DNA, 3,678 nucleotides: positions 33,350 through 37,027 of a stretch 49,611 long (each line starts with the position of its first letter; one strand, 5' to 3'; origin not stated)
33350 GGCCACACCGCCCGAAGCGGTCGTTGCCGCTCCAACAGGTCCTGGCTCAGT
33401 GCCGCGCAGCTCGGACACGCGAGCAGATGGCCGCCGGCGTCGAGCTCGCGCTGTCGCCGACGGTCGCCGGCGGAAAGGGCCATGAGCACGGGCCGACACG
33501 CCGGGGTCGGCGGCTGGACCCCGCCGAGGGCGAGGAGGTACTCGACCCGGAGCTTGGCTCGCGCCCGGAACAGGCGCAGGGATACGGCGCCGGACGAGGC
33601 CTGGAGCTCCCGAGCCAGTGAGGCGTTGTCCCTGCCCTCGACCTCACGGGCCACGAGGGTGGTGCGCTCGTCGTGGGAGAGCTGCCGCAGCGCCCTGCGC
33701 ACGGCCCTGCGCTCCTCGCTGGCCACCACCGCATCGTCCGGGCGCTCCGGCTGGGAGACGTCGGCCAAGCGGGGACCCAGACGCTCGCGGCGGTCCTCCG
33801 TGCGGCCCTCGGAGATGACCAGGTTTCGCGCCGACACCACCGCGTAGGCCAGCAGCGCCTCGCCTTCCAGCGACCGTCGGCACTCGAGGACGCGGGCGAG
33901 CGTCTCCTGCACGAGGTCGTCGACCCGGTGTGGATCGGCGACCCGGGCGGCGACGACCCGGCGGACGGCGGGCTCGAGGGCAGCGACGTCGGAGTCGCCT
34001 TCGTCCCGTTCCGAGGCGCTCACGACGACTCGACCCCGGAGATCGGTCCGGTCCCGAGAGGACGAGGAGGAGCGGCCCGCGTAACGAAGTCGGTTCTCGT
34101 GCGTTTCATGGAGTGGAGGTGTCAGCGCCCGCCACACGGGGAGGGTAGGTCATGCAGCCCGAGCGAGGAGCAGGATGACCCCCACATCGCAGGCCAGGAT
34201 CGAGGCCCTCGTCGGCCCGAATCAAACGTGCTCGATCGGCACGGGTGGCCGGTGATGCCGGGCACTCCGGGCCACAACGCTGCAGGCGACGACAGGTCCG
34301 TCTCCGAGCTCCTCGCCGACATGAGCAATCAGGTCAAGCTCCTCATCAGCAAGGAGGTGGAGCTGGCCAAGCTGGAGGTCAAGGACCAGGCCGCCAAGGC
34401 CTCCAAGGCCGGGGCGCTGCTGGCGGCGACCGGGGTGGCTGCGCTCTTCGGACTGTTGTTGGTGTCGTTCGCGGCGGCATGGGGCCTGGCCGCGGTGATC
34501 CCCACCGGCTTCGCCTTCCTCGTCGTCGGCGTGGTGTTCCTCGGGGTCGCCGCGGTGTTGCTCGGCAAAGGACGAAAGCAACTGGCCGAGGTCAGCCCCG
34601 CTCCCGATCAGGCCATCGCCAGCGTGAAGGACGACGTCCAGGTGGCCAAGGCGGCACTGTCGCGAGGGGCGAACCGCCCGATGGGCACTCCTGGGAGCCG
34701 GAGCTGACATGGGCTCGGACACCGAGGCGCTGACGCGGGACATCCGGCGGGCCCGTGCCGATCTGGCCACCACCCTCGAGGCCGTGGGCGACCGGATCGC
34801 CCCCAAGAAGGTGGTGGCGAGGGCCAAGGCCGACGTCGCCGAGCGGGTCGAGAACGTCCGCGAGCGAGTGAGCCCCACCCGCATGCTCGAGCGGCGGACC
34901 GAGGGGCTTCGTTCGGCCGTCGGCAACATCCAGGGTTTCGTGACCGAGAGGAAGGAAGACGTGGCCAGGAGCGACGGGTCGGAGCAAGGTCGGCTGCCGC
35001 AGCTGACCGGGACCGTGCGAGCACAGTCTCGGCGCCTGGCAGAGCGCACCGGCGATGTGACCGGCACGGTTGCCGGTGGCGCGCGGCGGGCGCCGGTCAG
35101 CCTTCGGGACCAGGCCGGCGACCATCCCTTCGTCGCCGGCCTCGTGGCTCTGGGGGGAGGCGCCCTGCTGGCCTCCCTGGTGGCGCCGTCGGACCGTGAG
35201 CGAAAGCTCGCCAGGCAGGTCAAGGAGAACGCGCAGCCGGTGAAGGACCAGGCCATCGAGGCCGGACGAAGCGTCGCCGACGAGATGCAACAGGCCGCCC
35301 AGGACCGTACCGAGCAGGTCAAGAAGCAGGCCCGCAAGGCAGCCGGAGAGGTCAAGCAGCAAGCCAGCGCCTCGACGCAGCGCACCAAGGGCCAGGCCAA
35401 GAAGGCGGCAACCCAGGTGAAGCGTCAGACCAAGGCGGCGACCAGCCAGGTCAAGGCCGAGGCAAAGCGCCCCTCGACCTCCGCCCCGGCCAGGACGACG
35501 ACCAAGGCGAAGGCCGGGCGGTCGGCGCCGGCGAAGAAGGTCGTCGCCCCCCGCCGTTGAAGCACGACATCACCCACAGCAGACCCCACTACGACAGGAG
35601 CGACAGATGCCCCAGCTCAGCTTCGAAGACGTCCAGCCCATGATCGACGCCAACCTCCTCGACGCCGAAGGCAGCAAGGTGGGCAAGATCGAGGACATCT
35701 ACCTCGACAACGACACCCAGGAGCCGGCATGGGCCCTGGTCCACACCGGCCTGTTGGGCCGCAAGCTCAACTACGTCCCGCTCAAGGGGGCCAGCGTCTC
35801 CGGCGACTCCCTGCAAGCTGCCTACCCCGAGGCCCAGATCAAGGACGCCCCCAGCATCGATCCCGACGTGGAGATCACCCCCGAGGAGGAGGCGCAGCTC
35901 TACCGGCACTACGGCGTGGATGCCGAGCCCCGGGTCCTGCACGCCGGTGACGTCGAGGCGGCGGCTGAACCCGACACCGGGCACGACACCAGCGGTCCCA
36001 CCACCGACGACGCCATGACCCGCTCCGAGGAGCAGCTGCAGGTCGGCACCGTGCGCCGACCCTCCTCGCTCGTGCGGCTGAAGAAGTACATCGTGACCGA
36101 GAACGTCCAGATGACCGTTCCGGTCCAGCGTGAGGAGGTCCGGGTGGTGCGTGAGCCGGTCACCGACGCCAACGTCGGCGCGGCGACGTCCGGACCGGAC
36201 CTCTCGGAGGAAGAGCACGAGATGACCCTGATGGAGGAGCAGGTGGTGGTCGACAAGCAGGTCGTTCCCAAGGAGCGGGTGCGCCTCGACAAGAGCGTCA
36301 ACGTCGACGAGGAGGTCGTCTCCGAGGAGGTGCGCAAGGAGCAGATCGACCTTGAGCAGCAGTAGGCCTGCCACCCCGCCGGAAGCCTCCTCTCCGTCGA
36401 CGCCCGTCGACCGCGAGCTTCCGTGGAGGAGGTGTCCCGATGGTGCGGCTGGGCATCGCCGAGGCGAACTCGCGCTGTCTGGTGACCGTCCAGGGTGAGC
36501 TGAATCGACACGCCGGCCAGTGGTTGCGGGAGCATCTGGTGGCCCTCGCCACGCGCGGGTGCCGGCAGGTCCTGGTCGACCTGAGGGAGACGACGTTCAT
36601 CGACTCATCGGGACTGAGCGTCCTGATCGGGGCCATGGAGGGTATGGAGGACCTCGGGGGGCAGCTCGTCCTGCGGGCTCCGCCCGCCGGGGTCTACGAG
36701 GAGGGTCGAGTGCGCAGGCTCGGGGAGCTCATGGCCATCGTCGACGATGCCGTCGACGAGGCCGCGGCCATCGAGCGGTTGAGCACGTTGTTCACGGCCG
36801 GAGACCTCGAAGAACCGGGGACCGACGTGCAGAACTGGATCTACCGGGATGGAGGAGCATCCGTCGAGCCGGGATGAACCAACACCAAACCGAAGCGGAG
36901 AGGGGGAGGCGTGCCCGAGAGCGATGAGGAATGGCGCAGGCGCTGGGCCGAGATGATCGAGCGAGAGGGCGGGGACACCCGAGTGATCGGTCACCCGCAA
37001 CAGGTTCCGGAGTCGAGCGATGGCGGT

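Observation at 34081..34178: Conserved intergenic element next to the ECF sigma gene (copy A), duplicated 8.7 kb away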

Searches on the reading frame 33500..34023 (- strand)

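Call 61: search_solved_structures(query=window:33500-34023:-, max_evalue=0.001)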
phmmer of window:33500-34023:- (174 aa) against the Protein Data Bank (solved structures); distinct sequences matched with E-value up to 0.001: 5.
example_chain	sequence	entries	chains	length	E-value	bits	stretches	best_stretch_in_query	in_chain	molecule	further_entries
6dv9_F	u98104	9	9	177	6.7e-08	36.1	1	27-160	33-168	ECF RNA polymerase sigma factor SigL | RNA polymerase sigma factor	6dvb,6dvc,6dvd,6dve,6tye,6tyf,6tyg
6in7_B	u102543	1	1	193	4.2e-07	33.4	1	24-157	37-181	RNA polymerase sigma-H factor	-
8z6g_B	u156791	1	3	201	4.6e-07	33.3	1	24-158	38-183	RNA polymerase sigma factor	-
1or7_A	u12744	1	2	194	4.2e-06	30.2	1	27-158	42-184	RNA polymerase sigma-E factor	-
6jbq_F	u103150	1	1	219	6.1e-06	29.7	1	27-158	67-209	ECF RNA polymerase sigma-E factor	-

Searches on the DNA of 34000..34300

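Call 72: search_rna_families(source=window, start=34000, end=34300, threshold=evalue, max_evalue=1)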
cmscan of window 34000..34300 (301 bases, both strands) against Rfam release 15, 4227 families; matches with E-value up to 1: 1.
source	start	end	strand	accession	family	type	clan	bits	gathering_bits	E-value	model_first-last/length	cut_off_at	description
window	34193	34282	+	RF02807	PyrR209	Gene; snRNA; snoRNA; HACA-box;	-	16.8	42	0.92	1-65/65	no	Pyrobaculum sRNA 209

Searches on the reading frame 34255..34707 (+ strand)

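Call 11: search_protein_families(library=pfam, proteins=[window:34255-34707:+], max_evalue=0.01)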
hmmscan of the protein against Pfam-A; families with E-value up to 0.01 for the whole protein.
window:34255-34707:+ (150 aa): 1 family
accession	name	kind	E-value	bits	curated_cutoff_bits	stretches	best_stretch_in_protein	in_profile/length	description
PF07332.16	Phage_holin_3_6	-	8.7e-30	103.6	28.4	1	18-132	2-116/116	Putative Actinobacterial Holin-X, holin superfamily III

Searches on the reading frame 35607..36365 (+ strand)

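Call 11: search_protein_families(library=pfam, proteins=[window:35607-36365:+], max_evalue=0.01)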
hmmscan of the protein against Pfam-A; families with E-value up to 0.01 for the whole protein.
window:35607-36365:+ (252 aa): 2 families
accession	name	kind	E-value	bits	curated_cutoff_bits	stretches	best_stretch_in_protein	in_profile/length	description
PF09557.15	DUF2382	-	9.3e-27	94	23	1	137-248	1-110/111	Domain of unknown function (DUF2382)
PF05239.21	PRC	-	1.4e-06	28.6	21.2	1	14-76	11-76/78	PRC-barrel domain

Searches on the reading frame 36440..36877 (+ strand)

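Call 77: search_protein_families(library=pfam, proteins=[window:36440-36877:+], max_evalue=0.01)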
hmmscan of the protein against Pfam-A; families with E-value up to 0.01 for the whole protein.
window:36440-36877:+ (145 aa): 2 families
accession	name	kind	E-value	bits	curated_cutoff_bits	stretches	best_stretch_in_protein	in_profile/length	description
PF01740.26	STAS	-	1.7e-10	41.1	22.6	1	12-88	10-87/106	STAS domain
PF13466.11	STAS_2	-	6.4e-10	39.5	29.2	1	15-85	1-70/80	STAS domain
